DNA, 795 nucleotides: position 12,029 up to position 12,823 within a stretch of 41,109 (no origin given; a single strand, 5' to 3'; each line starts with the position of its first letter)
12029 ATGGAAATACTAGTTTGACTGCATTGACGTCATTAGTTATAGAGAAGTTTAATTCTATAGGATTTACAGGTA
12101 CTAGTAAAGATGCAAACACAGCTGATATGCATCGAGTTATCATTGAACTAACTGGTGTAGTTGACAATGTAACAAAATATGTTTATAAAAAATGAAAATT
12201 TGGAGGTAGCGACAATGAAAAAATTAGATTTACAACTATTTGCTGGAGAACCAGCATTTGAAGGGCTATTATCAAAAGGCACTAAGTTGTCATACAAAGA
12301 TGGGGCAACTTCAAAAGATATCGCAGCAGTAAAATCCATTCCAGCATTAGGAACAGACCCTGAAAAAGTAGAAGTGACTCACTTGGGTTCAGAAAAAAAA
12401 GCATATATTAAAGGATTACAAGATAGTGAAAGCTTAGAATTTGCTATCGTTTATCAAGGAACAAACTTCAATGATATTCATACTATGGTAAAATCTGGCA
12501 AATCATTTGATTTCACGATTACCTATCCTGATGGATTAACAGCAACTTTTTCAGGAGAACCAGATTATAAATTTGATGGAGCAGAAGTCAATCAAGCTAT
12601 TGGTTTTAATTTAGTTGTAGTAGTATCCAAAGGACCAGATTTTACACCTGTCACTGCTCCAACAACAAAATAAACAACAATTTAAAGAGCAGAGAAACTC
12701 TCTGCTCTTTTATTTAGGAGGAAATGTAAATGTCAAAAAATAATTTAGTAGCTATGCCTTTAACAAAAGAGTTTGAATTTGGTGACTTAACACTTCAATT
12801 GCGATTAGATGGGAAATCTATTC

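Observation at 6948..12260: Phage-encoded Prp-type protease plus three structural proteins carrying the L27-like cleavage motif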

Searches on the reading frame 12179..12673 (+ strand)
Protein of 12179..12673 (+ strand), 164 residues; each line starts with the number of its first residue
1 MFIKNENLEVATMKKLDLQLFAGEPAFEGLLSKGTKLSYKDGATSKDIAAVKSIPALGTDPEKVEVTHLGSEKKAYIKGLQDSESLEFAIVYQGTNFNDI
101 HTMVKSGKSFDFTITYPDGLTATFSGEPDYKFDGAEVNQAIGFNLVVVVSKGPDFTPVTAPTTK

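Call 3: search_protein_families(library=pfam, proteins=[window:12179-12673:+], max_evalue=0.01)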
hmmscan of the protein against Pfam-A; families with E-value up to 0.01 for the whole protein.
window:12179-12673:+ (164 aa): 3 families
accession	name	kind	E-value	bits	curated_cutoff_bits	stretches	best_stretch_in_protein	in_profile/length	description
PF16460.11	Phage_TTP_11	-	7e-06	26.3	28.4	1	30-121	3-98/154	Phage tail tube, TTP, lambda-like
PF08813.17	Phage_tail_3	-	0.001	19.2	24.2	1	44-150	48-157/165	Phage tail tube protein, TTP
PF16461.11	Phage_TTP_12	-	0.0016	18.8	26.1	1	47-126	21-105/135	Lambda phage tail tube protein, TTP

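Call 4: search_protein_families(library=phrogs, proteins=[window:12179-12673:+], max_evalue=0.001)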
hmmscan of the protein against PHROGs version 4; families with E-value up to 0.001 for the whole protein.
window:12179-12673:+ (164 aa): 1 family
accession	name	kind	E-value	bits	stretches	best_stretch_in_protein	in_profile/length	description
phrog_158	-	tail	2.9e-23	83.9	1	28-162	15-165/376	major tail protein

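Call 86: find_homologous_proteins(query=window:12215-12670:+, max_evalue=0.001)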
Query window:12215-12670:+ (152 aa): 117 proteins with E <= 0.001 among 141 candidates.
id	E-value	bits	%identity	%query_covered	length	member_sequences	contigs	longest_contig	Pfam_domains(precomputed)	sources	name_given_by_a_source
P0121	7.4e-83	293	94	95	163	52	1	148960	PF16460.12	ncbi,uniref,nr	ncbi:hypothetical protein M222_0744 [Enterococcus faecalis AZ19]|uniref:hypothetical protein n=1 Tax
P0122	9.3e-65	235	75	93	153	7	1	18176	PF16460.12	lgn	-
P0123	9.0e-64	231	76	89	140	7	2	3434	PF16460.12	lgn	-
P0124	2.4e-63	230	73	94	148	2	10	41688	PF16460.12,PF08813.18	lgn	-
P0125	2.8e-63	230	77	88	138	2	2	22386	PF16460.12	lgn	-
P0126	2.9e-63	230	72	95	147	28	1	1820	PF16460.12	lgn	-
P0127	3.4e-63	230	73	98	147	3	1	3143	PF16460.12,PF08813.18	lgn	-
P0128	6.3e-63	229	71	94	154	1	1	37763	PF16460.12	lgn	-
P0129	3.1e-62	226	76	89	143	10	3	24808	PF16460.12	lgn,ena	-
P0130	5.2e-62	226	73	94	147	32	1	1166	PF08813.18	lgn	-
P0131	5.3e-62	226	75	93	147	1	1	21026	PF16460.12,PF08813.18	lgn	-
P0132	9.9e-62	225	74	89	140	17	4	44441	PF16460.12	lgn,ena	-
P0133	1.4e-61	224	73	94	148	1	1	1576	PF16460.12,PF08813.18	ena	-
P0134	3.4e-61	223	74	89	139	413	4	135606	PF16460.12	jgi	jgi:hypothetical protein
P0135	3.8e-61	223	73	89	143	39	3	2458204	PF16460.12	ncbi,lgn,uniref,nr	ncbi:phage tail tube protein [Lactococcus lactis]|uniref:phage tail tube protein n=1 Tax=Lactococcus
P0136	5.4e-61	222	72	94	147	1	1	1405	PF16460.12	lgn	-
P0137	8.1e-61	222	72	89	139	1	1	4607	PF08813.18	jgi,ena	-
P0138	8.5e-61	222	73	94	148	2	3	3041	PF16460.12,PF08813.18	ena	-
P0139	8.9e-61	222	76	94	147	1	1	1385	PF16460.12,PF08813.18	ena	-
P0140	1.0e-60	222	70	97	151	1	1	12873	PF08813.18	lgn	-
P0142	1.8e-60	221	72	89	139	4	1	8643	PF16460.12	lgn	-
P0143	2.4e-60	220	74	89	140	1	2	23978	PF16460.12,PF08813.18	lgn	-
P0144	2.6e-60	220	71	95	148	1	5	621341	PF16460.12,PF08813.18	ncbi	-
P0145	4.3e-60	220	74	95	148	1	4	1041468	PF08813.18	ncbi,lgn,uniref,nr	ncbi:phage tail tube protein [Enterococcus caccae]|uniref:TP901-1 family phage major tail protein n=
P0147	8.4e-60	219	72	89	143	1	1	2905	PF16460.12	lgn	-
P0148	8.4e-60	219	72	89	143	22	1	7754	PF16460.12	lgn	-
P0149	9.6e-60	218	74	89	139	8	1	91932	PF16460.12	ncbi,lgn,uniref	ncbi:phage tail tube protein [Enterococcus casseliflavus]|uniref:phage tail tube protein n=1 Tax=Ent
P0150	1.3e-59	218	70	97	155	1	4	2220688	PF16460.12,PF08813.18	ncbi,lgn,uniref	ncbi:phage tail tube protein [Enterococcus sp. DIV1420a]|uniref:phage tail tube protein n=1 Tax=Ente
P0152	1.8e-59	217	72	88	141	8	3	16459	PF16460.12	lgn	-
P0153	2.8e-59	217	69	97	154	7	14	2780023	PF16460.12,PF08813.18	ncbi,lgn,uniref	ncbi:phage tail tube protein [Carnobacterium divergens]|uniref:phage tail tube protein n=1 Tax=Carno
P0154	2.8e-59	217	71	89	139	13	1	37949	PF16460.12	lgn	-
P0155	3.0e-59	217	73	87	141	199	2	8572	PF08813.18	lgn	-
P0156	3.7e-59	216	69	95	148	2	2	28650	PF08813.18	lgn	-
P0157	4.8e-59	216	72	90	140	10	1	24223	PF16460.12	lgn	-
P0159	6.0e-59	216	71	88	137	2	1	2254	PF16460.12,PF08813.18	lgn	-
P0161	6.5e-59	216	71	88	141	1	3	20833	PF08813.18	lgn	-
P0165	6.6e-59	216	72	89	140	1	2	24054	PF16460.12,PF08813.18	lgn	-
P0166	7.3e-59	216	71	88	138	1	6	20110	PF16460.12,PF08813.18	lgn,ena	-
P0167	7.8e-59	215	69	94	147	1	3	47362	PF16460.12,PF08813.18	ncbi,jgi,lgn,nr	ncbi:MAG: phage tail protein [Streptococcaceae bacterium]|jgi:hypothetical protein|nr:phage tail pro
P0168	8.8e-59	215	71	89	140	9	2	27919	PF16460.12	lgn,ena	-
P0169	9.4e-59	215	71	89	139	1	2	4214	PF16460.12,PF08813.18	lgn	-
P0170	9.4e-59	215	69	96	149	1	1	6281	PF16460.12,PF08813.18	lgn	-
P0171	1.8e-58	214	71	89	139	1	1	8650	PF16460.12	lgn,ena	-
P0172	1.9e-58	214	71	98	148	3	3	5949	PF16460.12,PF08813.18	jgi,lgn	-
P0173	2.2e-58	214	73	87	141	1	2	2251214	PF08813.18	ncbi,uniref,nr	ncbi:phage tail tube protein [Lactococcus lactis]|uniref:phage tail tube protein n=1 Tax=Lactococcus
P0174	3.1e-58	214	70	94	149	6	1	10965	PF16460.12,PF08813.18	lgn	-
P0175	3.2e-58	213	74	89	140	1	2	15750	PF16460.12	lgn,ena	-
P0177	3.6e-58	213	70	89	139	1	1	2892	PF16460.12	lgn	-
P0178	4.1e-58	213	71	94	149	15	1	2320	PF16460.12,PF08813.18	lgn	-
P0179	4.9e-58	213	69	89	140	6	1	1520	PF16460.12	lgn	-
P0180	5.0e-58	213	70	94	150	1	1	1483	PF16460.12,PF08813.18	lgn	-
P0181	9.7e-58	212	72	86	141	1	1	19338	PF08813.18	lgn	-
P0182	1.1e-57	212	67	96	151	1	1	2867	PF16460.12,PF08813.18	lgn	-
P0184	1.5e-57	211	72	86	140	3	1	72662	PF16460.12,PF08813.18,PF16461.12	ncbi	-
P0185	1.6e-57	211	67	97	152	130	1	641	PF16460.12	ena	-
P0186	2.1e-57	211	67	97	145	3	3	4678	PF16460.12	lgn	-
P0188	3.5e-57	210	71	88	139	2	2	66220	PF16460.12,PF08813.18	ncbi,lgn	-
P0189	2.3e-56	207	70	92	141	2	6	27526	PF16460.12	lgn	-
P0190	2.9e-56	207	68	95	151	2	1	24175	PF16460.12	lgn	-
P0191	3.8e-56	207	68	96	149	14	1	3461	PF08813.18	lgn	-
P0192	5.4e-56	206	70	86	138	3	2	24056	PF16460.12,PF08813.18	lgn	-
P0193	7.9e-56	206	70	86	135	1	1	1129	PF16460.12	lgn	-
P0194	8.0e-56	206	69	97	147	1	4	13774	PF16460.12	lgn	-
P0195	8.0e-56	206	69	97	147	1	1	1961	PF16460.12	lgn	-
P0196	9.3e-56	205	70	86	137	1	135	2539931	PF16460.12,PF08813.18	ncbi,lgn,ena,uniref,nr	ncbi:phage tail tube protein [Lactococcus cremoris]|uniref:Major tail protein n=1 Tax=Lactococcus la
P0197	9.9e-56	205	68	97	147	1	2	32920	PF16460.12,PF08813.18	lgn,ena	-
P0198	1.0e-55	205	72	85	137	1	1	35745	PF16460.12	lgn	-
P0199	2.9e-55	204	69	86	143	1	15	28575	PF16460.12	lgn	-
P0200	3.6e-55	204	69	86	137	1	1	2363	PF16460.12,PF08813.18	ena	-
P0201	6.6e-55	203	69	86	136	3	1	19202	PF16460.12,PF08813.18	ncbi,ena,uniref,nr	ncbi:phage tail protein [Enterococcus italicus]|uniref:phage tail protein n=1 Tax=Enterococcus itali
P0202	8.9e-55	202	65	89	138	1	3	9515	PF16460.12,PF08813.18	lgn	-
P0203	9.7e-55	202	67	94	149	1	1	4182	PF16460.12,PF08813.18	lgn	-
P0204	1.3e-54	202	71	80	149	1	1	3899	PF16460.12,PF08813.18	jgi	-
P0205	1.3e-54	202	68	88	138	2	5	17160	PF16460.12,PF08813.18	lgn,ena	-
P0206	1.4e-54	202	70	85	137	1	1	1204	PF16460.12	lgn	-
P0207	1.4e-54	202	69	86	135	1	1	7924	PF16460.12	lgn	-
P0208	1.8e-54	201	70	85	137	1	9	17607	PF16460.12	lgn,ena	-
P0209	1.9e-54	201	69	86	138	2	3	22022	PF16460.12,PF08813.18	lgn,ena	-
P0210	1.9e-54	201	70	85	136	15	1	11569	PF16460.12,PF08813.18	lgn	-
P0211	1.9e-54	201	69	86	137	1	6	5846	PF16460.12,PF08813.18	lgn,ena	-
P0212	2.3e-54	201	70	85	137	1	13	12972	PF16460.12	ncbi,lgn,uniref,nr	ncbi:major tail protein [Lactococcus cremoris subsp. cremoris TIFN6]|uniref:Major tail protein n=1 T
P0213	2.4e-54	201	70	85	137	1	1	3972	PF16460.12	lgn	-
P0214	2.5e-54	201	67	94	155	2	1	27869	PF16460.12,PF08813.18,PF16461.12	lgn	-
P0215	2.6e-54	201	69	86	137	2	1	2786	PF16460.12,PF08813.18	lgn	-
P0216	3.2e-54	200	66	95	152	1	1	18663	PF16460.12,PF08813.18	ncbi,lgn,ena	-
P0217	1.2e-53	199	70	85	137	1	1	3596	PF16460.12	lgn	-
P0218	1.3e-53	199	70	85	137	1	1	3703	PF16460.12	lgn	-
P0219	1.8e-53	198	63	95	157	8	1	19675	PF16460.12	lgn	-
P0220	1.8e-53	198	71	85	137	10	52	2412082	PF16460.12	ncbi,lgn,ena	-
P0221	2.0e-53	198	65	94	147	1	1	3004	PF16460.12,PF08813.18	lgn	-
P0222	2.2e-53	198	68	86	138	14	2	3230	PF16460.12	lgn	-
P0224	4.6e-53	197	66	94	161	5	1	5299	PF08813.18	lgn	-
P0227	1.9e-52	195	64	96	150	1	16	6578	PF16460.12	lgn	-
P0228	1.3e-51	192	71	80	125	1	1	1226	PF16460.12,PF08813.18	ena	-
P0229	1.9e-51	192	66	86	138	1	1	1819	PF16460.12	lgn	-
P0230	3.5e-51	191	66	78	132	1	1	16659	PF16460.12,PF08813.18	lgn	-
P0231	3.9e-50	187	62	97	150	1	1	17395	PF16460.12,PF08813.18,PF16461.12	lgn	-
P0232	8.7e-50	186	63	97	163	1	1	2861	PF08813.18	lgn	-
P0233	1.2e-47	179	64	89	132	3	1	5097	PF08813.18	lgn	-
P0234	1.5e-46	176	59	94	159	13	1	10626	PF16460.12,PF08813.18,PF16461.12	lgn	-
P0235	2.8e-40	155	76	62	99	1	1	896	PF16460.12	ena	-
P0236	6.7e-16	76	41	88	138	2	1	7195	PF16460.12,PF08813.18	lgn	-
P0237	3.6e-12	64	38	75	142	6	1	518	PF16460.12,PF08813.18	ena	-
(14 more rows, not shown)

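Call 92: find_encoding_contigs(protein=P0153, flank=7000, max_places=2)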
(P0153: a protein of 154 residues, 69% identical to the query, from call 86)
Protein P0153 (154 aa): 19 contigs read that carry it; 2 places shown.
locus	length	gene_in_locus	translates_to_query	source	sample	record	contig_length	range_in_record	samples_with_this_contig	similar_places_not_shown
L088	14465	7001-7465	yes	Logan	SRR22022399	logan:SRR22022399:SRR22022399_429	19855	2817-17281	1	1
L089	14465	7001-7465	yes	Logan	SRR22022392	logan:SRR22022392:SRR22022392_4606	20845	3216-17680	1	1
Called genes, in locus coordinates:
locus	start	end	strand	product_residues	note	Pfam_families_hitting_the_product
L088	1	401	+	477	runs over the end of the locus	PF05133:SPP1_portal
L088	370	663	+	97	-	PF04327:Peptidase_Prp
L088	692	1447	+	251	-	-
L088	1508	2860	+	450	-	PF04233:Phage_Mu_F (weak)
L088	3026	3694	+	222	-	PF14265:DUF4355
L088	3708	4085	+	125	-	-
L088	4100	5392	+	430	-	PF03864:Phage_cap_E, PF12949:HeH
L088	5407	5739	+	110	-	PF05135:Phage_connect_1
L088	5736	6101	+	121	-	-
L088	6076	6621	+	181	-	-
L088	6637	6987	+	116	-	-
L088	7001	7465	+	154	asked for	PF16460:Phage_TTP_11 (weak), PF08813:Phage_tail_3 (weak)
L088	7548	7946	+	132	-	PF19591:DUF6096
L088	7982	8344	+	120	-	-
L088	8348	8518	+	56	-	-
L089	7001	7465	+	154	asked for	PF16460:Phage_TTP_11 (weak), PF08813:Phage_tail_3 (weak)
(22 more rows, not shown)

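Call 93: find_encoding_contigs(protein=P0149, flank=7000, max_places=2)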
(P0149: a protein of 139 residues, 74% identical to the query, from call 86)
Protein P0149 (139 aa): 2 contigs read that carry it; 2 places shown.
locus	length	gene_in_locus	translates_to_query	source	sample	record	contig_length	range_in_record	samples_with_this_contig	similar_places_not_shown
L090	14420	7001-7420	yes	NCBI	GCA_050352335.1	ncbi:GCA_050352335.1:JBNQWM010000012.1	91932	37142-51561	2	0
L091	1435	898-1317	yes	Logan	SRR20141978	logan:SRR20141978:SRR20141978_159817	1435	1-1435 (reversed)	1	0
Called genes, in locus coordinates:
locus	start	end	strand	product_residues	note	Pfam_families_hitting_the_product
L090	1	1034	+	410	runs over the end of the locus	PF03237:Terminase_6N, PF04466:Terminase_3 (weak), PF17289:Terminase_6C (weak)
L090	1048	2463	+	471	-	PF05133:SPP1_portal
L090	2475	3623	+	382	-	PF04233:Phage_Mu_F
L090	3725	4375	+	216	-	PF14265:DUF4355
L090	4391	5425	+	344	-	PF20036:Gp13-like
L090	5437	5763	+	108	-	PF05135:Phage_connect_1 (weak)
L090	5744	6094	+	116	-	-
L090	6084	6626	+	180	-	-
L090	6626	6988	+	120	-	-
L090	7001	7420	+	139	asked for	PF16460:Phage_TTP_11 (weak)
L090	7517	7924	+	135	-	PF19591:DUF6096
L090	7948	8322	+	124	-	-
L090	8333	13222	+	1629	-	PF01442:Apolipoprotein (weak), PF01464:SLT (weak)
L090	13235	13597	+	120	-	PF20458:DUF6711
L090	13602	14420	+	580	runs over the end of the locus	-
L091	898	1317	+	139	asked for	PF16460:Phage_TTP_11 (weak)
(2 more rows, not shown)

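Call 98: predict_structure(alignment_id=A3)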
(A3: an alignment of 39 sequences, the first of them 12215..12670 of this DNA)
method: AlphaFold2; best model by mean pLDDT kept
length: 152 residues; sequences in the alignment: 39
mean_pLDDT: 80.7   pTM: 0.70
mean pLDDT of the five models: 80.7, 78.7, 73.0, 65.9, 62.0
residues with pLDDT >= 90: 76; 70-90: 28; 50-70: 42; < 50: 6
segments of 3 or more residues with pLDDT < 50: none
pLDDT, mean of each block of 10 residues (from residue 1): 52 54 92 93 78 65 58 88 92 96 92 96 87 93 80 48
secondary structure, 60 per line:
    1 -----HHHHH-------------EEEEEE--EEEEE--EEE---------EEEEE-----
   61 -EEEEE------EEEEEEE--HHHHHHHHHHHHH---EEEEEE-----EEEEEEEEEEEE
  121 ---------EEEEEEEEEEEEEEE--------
elements in order: H6-10 E24-29 E32-36 E39-41 E51-55 E62-66 E73-79 H82-94 E98-103 E109-120 E130-144

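Call 99: find_encoding_contigs(protein=P0134, flank=7500, max_places=1)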
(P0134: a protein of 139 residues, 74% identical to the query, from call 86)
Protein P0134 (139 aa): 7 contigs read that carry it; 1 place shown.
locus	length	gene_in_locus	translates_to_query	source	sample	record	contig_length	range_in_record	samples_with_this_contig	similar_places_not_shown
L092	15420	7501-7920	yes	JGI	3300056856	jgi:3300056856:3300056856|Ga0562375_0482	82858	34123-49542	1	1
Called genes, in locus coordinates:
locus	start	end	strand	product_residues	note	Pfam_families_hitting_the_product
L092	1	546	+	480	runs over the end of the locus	PF05133:SPP1_portal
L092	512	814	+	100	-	-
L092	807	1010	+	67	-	-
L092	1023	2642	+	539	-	PF04233:Phage_Mu_F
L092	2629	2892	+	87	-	-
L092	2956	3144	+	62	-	-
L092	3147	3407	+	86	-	PF19791:DUF6275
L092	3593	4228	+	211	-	PF14265:DUF4355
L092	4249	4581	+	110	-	-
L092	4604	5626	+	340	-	PF03864:Phage_cap_E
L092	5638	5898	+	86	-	-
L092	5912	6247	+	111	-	PF05135:Phage_connect_1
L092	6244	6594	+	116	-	-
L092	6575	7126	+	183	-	-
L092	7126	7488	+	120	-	-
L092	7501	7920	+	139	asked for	PF16460:Phage_TTP_11 (weak)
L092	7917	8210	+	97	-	-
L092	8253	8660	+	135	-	PF19591:DUF6096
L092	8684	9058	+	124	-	-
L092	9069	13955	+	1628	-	PF01442:Apolipoprotein, PF01464:SLT (weak)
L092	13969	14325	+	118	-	PF20458:DUF6711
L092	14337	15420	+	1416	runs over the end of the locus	-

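Call 100: find_encoding_contigs(protein=P0132, flank=7500, max_places=1)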
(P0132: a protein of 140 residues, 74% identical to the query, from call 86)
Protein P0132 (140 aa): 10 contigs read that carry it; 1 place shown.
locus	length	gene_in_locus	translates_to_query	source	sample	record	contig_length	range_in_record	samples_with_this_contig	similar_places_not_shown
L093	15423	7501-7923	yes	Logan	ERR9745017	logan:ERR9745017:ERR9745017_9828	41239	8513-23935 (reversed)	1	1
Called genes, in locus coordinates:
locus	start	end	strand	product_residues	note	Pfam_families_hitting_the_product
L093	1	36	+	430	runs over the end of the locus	PF03237:Terminase_6N, PF04466:Terminase_3 (weak), PF17289:Terminase_6C (weak), PF17288:Terminase_3C (faint)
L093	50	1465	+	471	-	PF05133:SPP1_portal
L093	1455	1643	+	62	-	-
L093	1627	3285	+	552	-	PF04233:Phage_Mu_F (weak), PF21814:DUF6883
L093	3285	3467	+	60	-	-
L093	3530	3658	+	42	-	-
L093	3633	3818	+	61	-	-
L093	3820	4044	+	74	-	-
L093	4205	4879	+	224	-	PF14265:DUF4355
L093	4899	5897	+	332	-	PF20036:Gp13-like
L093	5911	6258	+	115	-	PF05135:Phage_connect_1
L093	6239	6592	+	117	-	-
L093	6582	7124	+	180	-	-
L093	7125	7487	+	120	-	-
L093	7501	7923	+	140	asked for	PF16460:Phage_TTP_11 (weak)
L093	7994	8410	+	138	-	PF19591:DUF6096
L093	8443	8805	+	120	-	-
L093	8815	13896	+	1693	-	PF01442:Apolipoprotein, PF01551:Peptidase_M23, PF06725:3D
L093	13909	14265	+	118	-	PF20458:DUF6711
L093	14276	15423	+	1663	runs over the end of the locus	PF11839:Alanine_zipper (faint)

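Call 101: find_encoding_contigs(protein=P0145, flank=7500, max_places=1)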
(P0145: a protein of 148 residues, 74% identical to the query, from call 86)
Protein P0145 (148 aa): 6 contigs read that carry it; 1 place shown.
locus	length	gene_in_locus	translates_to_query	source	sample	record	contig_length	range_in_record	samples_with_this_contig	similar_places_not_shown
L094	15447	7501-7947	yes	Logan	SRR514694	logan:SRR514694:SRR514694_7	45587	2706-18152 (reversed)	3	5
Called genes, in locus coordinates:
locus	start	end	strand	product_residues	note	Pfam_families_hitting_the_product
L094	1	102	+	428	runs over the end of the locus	PF04466:Terminase_3, PF17288:Terminase_3C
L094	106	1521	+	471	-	PF05133:SPP1_portal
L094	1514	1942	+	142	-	PF04327:Peptidase_Prp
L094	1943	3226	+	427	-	PF04233:Phage_Mu_F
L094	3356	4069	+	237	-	PF14265:DUF4355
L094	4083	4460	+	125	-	-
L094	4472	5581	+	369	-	PF03864:Phage_cap_E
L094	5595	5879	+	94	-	-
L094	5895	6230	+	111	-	PF05135:Phage_connect_1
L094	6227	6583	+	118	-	-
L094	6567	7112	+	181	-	-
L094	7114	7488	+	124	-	-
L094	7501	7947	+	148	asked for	PF08813:Phage_tail_3 (weak)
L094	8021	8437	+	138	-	PF19591:DUF6096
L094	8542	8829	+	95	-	-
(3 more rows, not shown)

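Call 102: find_encoding_contigs(protein=P0124, flank=7500, max_places=1)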
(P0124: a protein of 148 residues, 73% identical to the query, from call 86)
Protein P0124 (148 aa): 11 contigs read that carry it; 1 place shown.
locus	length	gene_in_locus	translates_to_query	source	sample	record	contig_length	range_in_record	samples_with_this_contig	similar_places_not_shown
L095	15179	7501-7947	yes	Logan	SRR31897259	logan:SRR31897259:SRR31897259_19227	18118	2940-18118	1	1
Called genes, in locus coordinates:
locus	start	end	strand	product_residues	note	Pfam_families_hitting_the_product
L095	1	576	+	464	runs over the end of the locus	PF05133:SPP1_portal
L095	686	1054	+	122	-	PF04327:Peptidase_Prp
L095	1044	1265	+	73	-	-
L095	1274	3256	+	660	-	PF04233:Phage_Mu_F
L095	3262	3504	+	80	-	-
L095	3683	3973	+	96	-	-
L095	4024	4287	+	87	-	PF19791:DUF6275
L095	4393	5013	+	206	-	PF14265:DUF4355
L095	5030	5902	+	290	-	PF25209:Phage_capsid_4 (weak)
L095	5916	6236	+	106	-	PF05135:Phage_connect_1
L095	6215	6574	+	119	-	-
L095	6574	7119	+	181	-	-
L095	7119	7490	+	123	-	-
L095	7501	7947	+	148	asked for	PF08813:Phage_tail_3 (weak), PF16460:Phage_TTP_11 (weak)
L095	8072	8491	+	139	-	PF19591:DUF6096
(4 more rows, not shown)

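Call 107: fold_search(model_id=the predicted structure, library=pdb)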
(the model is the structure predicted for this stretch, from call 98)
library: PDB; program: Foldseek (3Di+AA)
matches with E <= 10: 858; with E <= 0.001: 21
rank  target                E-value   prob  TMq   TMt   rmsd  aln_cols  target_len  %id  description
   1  8iyk_D                1.4e-07  1.00  0.69  0.46   3.2       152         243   17  Tail tip conformation 1 of phage lambda tail (released 2023-10-18)
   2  7t4f_A                1.9e-07  1.00  0.69  0.45   2.9       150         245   17  Structure of bacteriophage lambda tube protein V in C3 (released 2023-06-14)
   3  8k36_A                3.9e-07  1.00  0.68  0.67   2.6       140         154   16  Structure of the bacteriophage lambda tail tube (released 2023-11-15)
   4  9mfe_A                1.3e-06  1.00  0.68  0.67   2.6       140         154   15  cryoEM structure of Escherichia phage YDC107 tail core (released 2025-01-01)
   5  7t2e_A                1.5e-06  1.00  0.67  0.66   2.6       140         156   16  Structure of bacteriophage lambda tube protein V in C6 (released 2022-12-07)
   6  8k35_L                2.7e-06  1.00  0.67  0.67   2.7       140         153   15  Structure of the bacteriophage lambda tail tip complex (released 2023-11-15)
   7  8iyd_A                3.8e-06  1.00  0.68  0.44   2.6       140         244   15  Tail cap of phage lambda tail (released 2023-10-18)
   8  9e7m_Va               3.8e-06  1.00  0.64  0.64   2.8       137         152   17  In situ cryoEM structure of bacteriophage Ur-lambda tail tip complex (released 2025-11-05)
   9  9j1j_C                1.4e-04  1.00  0.67  0.69   2.9       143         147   15  Cap region of monocin (released 2025-01-08)
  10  9j1k_A                1.4e-04  1.00  0.68  0.65   5.3       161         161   16  Tip region of monocin (released 2025-01-08)
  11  9j1j_B                2.2e-04  1.00  0.67  0.64   5.2       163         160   15  Cap region of monocin (released 2025-01-08)
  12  5w5e_A                2.5e-04  1.00  0.52  0.48   4.7       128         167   13  Re-refinement of the pyocin tube structure (released 2017-08-16)
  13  8qhs_A                2.8e-04  1.00  0.62  0.61   5.1       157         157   13  Cryo-EM structure of the monocin tail-tube, MttP. (released 2024-06-19)
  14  6u5b_S                3.0e-04  1.00  0.50  0.47   4.7       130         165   15  CryoEM Structure of Pyocin R2 - precontracted - baseplate (released 2020-04-15)
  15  3j9q_S                4.7e-04  1.00  0.51  0.47   4.7       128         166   13  Atomic structures of a bactericidal contractile nanotube in its pre- and post-contraction states (released 2015-04-01)
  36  9ay2_A                3.4e-03  1.00  0.57  0.53   4.9       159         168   14  Inner tail tube of P1 bacteriophage (released 2025-09-10)
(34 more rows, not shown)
